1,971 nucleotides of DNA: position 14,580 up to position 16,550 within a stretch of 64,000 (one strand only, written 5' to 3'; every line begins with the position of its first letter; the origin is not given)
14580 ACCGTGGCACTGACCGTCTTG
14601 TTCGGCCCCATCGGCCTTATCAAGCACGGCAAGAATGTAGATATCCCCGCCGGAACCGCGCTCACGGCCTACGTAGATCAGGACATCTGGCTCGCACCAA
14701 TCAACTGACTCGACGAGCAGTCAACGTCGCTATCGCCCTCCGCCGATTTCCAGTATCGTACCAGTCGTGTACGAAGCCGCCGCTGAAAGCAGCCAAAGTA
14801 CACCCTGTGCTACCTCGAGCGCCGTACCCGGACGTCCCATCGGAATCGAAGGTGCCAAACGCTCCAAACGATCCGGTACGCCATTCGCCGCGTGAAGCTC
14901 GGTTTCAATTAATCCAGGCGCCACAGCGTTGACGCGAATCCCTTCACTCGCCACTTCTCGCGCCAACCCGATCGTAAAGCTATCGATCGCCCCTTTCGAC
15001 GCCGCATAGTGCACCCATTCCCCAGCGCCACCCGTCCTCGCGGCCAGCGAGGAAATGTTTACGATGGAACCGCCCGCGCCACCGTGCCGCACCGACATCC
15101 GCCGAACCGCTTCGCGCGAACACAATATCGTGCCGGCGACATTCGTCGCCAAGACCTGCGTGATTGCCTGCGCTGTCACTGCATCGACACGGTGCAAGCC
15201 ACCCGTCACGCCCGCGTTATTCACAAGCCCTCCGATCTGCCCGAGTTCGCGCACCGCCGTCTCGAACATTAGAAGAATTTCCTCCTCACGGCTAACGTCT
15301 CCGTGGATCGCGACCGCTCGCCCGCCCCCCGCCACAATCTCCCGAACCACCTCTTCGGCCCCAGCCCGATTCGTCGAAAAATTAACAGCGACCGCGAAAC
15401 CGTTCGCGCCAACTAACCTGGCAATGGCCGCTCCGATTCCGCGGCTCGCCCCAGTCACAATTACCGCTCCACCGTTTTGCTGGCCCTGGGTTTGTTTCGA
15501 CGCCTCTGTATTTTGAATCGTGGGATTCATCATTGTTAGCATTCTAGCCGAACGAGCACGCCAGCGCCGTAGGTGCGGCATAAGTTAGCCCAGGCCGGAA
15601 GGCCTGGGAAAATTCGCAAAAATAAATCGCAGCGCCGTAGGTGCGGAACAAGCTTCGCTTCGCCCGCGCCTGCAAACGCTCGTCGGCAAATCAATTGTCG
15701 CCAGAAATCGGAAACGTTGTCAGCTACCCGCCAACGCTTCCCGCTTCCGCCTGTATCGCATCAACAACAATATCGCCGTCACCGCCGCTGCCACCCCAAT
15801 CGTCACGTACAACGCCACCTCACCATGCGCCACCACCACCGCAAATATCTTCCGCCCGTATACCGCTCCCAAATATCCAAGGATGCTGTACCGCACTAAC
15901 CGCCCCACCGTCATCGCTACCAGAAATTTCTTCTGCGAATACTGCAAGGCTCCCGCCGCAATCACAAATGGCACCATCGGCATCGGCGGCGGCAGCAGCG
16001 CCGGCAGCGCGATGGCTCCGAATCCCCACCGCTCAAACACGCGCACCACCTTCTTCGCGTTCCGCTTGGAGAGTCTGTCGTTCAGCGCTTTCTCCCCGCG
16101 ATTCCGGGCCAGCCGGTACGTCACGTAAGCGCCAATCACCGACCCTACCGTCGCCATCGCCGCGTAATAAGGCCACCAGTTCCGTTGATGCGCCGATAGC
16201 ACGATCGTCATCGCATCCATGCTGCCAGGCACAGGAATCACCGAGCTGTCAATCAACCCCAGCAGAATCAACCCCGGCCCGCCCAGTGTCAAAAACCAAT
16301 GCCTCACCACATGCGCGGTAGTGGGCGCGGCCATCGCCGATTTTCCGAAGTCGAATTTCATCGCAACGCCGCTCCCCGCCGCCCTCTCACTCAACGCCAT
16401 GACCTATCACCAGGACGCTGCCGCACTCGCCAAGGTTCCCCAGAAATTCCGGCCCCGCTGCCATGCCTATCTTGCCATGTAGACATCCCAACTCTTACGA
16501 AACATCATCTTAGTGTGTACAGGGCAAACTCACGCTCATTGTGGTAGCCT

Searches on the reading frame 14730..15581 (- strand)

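Call 24: search_protein_families(library=pfam, proteins=[window:14730-15581:-], max_evalue=0.001)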
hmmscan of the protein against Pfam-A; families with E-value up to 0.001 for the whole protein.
window:14730-15581:- (283 aa): 3 families
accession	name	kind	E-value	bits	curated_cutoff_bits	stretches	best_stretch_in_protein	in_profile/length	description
PF13561.12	adh_short_C2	-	9.5e-51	173.1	27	1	44-282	1-234/236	Enoyl-(Acyl carrier protein) reductase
PF00106.31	adh_short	-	6e-48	163.4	26.6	1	39-231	2-188/195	short chain dehydrogenase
PF08659.16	KR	-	1.7e-10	41.6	22.6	1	38-222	1-175/180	KR domain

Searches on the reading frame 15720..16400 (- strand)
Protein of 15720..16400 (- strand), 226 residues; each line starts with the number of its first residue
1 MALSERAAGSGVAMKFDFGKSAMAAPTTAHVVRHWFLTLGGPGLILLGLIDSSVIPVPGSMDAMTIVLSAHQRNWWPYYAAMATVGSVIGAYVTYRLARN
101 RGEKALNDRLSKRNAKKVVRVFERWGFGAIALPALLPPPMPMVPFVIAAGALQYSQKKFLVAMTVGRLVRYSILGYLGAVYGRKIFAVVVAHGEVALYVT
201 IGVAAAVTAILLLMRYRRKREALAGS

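Call 24: search_protein_families(library=pfam, proteins=[window:15720-16400:-], max_evalue=0.001)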
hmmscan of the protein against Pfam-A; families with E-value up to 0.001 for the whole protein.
window:15720-16400:- (226 aa): 1 family
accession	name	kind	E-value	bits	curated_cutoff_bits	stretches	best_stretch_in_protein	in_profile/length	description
PF09335.16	VTT_dom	-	7.2e-13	49.5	33.9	1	74-179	15-122/123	VTT domain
